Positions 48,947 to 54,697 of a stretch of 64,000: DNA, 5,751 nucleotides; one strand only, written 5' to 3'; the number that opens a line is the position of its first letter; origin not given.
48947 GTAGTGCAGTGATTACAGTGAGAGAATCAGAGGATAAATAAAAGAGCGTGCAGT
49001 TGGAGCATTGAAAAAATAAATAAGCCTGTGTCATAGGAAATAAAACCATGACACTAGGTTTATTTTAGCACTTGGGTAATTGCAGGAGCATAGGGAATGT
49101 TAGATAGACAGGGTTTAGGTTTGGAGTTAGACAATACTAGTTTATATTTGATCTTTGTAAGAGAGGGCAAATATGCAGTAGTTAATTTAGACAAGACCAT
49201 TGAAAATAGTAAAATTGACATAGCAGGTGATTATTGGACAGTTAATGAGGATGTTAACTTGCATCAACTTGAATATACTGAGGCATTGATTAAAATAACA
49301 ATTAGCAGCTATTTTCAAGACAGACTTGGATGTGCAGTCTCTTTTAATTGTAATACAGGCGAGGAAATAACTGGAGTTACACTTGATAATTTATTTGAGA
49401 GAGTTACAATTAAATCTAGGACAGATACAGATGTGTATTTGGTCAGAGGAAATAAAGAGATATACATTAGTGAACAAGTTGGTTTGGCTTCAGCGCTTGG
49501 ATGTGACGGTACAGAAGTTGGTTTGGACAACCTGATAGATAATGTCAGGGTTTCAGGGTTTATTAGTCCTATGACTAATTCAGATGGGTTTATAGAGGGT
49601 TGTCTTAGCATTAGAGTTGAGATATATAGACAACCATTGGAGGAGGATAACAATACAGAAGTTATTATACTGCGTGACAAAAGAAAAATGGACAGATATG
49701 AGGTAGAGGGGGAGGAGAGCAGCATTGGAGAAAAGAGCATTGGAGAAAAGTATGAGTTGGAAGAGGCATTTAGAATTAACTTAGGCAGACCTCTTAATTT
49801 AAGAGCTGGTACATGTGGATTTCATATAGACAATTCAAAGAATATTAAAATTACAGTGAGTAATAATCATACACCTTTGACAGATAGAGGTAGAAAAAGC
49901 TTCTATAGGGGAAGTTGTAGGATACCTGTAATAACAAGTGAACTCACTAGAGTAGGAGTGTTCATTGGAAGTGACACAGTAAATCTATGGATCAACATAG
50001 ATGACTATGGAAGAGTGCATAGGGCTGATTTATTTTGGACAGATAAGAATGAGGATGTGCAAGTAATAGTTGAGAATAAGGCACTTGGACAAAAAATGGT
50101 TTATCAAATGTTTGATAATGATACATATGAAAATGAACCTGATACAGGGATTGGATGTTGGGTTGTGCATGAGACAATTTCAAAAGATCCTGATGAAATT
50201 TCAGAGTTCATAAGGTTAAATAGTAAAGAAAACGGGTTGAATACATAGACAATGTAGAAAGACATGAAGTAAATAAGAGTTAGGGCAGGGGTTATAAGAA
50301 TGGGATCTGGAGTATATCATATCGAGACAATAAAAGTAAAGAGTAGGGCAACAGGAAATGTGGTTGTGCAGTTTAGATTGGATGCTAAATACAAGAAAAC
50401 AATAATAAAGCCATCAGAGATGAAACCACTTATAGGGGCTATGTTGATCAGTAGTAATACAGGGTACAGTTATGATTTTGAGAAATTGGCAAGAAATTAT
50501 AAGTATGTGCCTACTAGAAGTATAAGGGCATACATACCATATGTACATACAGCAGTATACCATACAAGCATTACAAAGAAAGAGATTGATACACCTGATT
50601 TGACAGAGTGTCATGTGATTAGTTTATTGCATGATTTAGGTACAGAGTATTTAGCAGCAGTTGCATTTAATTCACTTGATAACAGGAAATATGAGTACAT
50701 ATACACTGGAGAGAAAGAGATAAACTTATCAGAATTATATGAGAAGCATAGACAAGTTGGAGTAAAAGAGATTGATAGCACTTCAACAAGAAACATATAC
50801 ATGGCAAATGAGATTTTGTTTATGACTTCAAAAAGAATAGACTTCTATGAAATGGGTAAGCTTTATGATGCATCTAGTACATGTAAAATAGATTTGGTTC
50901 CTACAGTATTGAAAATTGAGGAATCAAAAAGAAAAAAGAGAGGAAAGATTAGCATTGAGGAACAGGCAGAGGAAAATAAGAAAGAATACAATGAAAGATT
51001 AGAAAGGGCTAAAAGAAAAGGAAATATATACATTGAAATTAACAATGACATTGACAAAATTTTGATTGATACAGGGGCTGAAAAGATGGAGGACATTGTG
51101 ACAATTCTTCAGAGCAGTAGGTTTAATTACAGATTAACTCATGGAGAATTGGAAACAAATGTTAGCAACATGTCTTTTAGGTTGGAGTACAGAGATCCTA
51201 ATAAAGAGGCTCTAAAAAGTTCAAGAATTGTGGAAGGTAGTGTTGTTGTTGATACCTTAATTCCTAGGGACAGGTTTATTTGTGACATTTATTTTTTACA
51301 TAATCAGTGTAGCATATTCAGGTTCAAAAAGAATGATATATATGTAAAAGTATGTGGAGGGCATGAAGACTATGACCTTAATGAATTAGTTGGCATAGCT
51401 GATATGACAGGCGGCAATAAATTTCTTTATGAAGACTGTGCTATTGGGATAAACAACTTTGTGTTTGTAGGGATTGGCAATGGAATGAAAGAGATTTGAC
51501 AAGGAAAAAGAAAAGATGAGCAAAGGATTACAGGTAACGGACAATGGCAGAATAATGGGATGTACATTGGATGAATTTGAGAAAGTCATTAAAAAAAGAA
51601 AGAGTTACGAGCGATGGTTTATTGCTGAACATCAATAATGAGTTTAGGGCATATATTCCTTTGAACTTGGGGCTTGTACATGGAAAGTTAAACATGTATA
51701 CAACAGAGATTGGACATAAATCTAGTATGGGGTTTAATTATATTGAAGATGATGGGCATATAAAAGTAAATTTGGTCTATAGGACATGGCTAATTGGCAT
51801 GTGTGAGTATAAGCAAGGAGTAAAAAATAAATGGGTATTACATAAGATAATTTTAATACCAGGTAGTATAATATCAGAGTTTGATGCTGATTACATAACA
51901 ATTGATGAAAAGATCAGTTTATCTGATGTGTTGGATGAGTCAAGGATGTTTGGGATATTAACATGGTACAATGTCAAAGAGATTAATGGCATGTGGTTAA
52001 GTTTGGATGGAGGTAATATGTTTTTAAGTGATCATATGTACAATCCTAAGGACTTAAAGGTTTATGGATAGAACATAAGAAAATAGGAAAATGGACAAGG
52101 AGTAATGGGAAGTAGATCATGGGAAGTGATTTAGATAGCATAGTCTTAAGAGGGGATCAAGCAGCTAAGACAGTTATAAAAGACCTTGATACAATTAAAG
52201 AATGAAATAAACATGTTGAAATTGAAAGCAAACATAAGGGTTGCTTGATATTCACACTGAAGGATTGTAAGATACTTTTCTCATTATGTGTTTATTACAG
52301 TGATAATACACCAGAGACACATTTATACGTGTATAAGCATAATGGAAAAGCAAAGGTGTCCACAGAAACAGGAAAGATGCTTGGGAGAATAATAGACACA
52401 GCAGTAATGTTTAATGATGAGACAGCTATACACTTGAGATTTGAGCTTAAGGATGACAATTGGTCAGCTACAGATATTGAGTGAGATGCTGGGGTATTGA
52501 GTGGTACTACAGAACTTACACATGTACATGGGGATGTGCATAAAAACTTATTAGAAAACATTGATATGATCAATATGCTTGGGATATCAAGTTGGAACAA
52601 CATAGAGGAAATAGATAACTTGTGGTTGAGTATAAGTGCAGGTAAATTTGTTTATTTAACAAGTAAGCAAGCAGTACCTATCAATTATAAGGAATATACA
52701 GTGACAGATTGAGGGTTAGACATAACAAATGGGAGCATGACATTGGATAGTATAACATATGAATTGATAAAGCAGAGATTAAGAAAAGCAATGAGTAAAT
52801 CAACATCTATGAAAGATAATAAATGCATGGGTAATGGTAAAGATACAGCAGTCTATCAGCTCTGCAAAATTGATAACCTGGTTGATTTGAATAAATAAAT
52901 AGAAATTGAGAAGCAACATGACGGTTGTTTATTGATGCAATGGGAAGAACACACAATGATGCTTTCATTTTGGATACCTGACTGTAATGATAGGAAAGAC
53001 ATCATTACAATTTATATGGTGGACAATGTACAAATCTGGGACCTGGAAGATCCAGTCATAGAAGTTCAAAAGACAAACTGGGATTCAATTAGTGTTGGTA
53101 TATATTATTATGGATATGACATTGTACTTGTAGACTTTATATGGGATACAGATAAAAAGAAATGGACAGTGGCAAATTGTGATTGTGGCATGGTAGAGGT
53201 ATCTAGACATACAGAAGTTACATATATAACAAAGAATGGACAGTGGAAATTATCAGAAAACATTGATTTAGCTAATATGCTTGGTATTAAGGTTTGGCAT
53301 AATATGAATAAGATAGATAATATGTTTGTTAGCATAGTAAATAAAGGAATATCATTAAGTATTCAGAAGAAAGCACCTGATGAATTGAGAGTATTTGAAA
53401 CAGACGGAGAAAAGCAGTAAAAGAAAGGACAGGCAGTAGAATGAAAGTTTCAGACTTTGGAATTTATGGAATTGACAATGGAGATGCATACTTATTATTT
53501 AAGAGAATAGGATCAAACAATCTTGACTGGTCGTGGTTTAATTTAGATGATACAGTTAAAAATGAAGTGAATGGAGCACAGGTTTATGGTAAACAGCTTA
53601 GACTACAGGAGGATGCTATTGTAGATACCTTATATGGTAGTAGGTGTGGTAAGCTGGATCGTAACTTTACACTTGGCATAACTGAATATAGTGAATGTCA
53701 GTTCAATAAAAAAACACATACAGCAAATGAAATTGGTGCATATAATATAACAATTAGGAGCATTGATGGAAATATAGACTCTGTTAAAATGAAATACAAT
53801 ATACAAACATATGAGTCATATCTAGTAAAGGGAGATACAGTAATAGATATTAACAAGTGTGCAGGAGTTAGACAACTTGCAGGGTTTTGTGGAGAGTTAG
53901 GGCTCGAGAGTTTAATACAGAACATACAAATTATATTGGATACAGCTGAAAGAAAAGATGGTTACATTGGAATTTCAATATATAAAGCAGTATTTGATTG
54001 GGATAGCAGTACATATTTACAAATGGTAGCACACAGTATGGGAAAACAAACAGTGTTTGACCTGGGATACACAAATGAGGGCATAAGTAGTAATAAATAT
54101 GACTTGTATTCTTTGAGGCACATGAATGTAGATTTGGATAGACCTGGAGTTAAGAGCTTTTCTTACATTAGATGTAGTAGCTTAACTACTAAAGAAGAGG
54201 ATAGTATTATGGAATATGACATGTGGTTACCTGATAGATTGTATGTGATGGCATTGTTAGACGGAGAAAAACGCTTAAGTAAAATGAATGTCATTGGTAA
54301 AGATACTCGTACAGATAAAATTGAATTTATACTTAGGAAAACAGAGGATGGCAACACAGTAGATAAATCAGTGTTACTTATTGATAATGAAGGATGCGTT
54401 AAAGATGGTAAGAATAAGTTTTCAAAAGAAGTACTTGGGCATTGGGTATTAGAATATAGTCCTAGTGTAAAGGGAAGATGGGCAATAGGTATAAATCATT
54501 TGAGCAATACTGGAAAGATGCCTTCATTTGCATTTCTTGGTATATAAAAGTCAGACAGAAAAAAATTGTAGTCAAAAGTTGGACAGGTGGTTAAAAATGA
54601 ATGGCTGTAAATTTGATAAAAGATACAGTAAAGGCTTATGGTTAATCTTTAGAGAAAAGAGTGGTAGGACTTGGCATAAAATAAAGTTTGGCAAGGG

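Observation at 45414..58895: Hot-spot of tandem paralog families with decaying copies (families D, E, F, G)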

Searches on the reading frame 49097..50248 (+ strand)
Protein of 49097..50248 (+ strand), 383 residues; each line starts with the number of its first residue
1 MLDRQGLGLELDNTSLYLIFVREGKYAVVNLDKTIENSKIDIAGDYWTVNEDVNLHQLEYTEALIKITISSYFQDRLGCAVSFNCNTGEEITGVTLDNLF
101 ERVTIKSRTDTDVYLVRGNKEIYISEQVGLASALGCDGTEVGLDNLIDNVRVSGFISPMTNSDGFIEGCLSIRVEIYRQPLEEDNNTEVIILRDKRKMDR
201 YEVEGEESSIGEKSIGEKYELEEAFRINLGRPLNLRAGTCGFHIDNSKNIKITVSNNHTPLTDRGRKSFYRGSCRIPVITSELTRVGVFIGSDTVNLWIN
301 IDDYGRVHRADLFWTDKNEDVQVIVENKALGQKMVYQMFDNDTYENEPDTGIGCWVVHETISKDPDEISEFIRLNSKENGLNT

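Call 6: search_protein_families(library=pfam, proteins=[window:49097-50248:+], max_evalue=0.1)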
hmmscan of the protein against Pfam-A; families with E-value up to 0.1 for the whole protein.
window:49097-50248:+ (383 aa): 0 families

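Call 7: search_protein_families(library=phrogs, proteins=[window:49097-50248:+], max_evalue=0.01)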
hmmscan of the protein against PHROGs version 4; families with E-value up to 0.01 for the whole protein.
window:49097-50248:+ (383 aa): 0 families

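Call 59: search_protein_families(library=padloc, proteins=[window:49097-50248:+], max_evalue=0.01)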
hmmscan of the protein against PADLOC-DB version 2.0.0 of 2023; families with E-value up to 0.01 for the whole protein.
window:49097-50248:+ (383 aa): 0 families

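Call 83: find_related_loci(query=window:49097-50248:+, collection=metagenome_contigs, flank=10000)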
Query window:49097-50248:+ (383 aa) in metagenome_contigs; peptide patterns used: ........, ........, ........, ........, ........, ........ (x = any residue, [..] = any of these).
38 stretches matched a pattern, but none encodes a relative of the query by tblastn (E <= 1e-3).

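Call 91: list_cluster_members(proteins=[window:49097-50245:+, window:8742-10520:+, window:1230-3563:+, window:57960-58415:+, window:39066-40523:+, window:31571-32473:+])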
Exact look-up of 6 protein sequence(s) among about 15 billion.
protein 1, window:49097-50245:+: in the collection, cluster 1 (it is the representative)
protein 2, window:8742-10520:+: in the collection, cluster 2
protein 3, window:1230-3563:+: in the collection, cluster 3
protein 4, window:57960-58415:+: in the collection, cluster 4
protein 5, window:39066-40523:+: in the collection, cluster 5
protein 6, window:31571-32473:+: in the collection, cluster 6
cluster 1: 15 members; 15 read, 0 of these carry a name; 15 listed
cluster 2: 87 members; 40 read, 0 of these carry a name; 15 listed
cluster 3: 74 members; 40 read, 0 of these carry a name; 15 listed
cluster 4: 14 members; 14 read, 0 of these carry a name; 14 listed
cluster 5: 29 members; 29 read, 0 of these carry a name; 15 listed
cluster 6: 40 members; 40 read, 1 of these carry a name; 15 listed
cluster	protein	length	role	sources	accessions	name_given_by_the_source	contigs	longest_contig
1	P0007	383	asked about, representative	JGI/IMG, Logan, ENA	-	-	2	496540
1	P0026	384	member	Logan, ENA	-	-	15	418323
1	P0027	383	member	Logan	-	-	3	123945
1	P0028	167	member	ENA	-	-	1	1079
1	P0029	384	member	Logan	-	-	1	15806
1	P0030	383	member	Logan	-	-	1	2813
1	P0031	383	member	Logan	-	-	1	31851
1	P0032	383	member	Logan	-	-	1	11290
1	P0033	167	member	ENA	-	-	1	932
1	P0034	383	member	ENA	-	-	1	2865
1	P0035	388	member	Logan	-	-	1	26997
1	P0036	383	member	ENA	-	-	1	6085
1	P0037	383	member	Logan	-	-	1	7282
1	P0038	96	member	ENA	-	-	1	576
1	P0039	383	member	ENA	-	-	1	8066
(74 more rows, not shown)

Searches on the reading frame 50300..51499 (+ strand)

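Call 6: search_protein_families(library=pfam, proteins=[window:50300-51499:+], max_evalue=0.1)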
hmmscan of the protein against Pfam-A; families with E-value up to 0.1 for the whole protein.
window:50300-51499:+ (399 aa): 1 family
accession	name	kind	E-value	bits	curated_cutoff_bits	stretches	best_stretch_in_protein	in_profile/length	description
PF06304.16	DUF1048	-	0.05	14.4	29.6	0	224-271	4-51/102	Protein of unknown function (DUF1048)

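Call 7: search_protein_families(library=phrogs, proteins=[window:50300-51499:+], max_evalue=0.01)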
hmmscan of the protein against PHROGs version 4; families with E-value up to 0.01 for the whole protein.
window:50300-51499:+ (399 aa): 2 families
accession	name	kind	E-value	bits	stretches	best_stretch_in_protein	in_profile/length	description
phrog_37418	-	unknown function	0.0017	19.4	1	227-278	73-124/126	-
phrog_16068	-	unknown function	0.0039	18.2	0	232-272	8-48/56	-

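Call 59: search_protein_families(library=padloc, proteins=[window:50300-51499:+], max_evalue=0.01)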
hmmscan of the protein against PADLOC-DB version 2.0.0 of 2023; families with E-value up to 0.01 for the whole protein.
window:50300-51499:+ (399 aa): 0 families

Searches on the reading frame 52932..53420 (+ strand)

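Call 6: search_protein_families(library=pfam, proteins=[window:52932-53420:+], max_evalue=0.1)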
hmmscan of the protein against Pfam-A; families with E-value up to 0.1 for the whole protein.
window:52932-53420:+ (162 aa): 1 family
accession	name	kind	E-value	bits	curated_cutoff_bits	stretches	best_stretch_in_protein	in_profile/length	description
PF22692.1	LlgE_F_G_D1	-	0.088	13.4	27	0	86-126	6-46/64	Flagellar hook protein FlgE/F/G D1 domain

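Call 7: search_protein_families(library=phrogs, proteins=[window:52932-53420:+], max_evalue=0.01)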
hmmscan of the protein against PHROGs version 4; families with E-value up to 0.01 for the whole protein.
window:52932-53420:+ (162 aa): 0 families

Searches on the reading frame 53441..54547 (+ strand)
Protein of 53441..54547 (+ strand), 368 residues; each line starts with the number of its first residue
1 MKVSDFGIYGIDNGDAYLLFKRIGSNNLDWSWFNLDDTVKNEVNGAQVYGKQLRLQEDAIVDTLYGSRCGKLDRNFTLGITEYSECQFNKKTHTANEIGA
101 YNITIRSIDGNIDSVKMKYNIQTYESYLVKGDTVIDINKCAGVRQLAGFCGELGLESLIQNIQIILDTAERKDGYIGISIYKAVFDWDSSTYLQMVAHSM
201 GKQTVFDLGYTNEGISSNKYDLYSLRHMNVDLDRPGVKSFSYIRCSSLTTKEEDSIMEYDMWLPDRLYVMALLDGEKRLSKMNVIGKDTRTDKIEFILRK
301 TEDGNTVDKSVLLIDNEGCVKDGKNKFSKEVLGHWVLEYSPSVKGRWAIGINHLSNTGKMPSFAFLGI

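Call 6: search_protein_families(library=pfam, proteins=[window:53441-54547:+], max_evalue=0.1)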
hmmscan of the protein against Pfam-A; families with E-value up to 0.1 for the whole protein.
window:53441-54547:+ (368 aa): 1 family
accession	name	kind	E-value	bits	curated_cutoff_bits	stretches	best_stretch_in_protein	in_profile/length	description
PF20045.4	DUF6447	-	0.036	14.3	27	1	34-61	24-51/75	Family of unknown function (DUF6447)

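Call 7: search_protein_families(library=phrogs, proteins=[window:53441-54547:+], max_evalue=0.01)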
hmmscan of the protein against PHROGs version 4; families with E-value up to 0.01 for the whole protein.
window:53441-54547:+ (368 aa): 0 families
